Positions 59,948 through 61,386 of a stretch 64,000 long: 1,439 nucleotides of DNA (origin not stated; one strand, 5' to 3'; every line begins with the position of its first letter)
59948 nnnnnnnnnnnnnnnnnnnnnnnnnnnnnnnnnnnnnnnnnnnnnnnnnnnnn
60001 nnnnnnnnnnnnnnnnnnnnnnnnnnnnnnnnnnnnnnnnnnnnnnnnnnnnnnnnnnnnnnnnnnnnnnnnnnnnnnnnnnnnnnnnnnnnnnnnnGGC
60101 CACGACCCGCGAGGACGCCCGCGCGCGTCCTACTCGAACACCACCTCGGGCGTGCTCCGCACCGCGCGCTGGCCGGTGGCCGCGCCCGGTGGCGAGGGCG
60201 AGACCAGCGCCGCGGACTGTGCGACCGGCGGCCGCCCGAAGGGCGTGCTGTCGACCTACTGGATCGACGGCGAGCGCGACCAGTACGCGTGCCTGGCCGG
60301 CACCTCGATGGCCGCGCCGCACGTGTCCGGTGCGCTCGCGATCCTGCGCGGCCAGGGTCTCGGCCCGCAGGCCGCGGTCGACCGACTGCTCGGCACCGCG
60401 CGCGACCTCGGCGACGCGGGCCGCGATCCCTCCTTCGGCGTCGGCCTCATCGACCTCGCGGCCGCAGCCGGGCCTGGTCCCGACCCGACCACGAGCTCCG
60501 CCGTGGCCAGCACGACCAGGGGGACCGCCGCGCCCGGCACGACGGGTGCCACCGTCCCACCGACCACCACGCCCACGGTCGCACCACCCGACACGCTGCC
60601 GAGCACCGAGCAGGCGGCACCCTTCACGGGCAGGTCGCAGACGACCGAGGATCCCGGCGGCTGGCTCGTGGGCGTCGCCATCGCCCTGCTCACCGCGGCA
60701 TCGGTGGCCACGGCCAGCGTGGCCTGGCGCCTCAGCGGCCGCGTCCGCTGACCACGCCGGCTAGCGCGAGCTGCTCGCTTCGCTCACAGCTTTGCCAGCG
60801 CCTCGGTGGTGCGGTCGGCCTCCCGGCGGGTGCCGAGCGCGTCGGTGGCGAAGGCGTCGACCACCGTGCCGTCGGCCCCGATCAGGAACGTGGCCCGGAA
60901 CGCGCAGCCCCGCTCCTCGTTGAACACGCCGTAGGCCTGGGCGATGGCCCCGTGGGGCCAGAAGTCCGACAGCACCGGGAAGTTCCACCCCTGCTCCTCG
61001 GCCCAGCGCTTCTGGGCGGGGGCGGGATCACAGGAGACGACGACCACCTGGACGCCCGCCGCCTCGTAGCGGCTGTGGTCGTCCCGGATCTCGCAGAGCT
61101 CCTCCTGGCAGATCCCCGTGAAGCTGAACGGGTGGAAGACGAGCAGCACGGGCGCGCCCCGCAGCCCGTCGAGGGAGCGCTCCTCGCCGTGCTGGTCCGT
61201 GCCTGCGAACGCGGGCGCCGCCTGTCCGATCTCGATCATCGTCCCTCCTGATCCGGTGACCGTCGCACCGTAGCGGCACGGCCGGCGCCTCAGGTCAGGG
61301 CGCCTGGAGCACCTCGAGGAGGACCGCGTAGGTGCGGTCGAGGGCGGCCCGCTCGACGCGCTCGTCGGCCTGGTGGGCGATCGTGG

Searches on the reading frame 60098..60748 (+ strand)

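Call 53: search_protein_families(library=pfam, proteins=[window:60098-60748:+])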
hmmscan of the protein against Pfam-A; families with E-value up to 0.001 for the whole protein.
window:60098-60748:+ (217 aa): 1 family
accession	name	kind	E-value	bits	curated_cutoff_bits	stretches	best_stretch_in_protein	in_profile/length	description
PF00082.27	Peptidase_S8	-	3e-11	43.6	21.8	1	9-116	187-288/288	Subtilase family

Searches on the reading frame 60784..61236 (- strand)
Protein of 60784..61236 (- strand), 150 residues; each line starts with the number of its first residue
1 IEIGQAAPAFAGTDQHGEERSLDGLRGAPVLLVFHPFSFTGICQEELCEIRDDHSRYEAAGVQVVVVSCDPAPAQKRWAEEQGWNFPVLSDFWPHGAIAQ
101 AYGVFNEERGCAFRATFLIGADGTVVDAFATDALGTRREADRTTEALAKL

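Call 53: search_protein_families(library=pfam, proteins=[window:60784-61236:-])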
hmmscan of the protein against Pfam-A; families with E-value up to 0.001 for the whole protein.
window:60784-61236:- (150 aa): 3 families
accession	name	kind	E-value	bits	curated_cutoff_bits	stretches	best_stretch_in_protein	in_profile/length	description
PF00578.27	AhpC-TSA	-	1.8e-35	122.1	26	1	3-126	1-122/124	AhpC/TSA family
PF08534.16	Redoxin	-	3.5e-23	82.5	26.6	1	4-134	3-137/148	Redoxin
PF13911.12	AhpC-TSA_2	-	0.00012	22.8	27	1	50-91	2-43/114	AhpC/TSA antioxidant enzyme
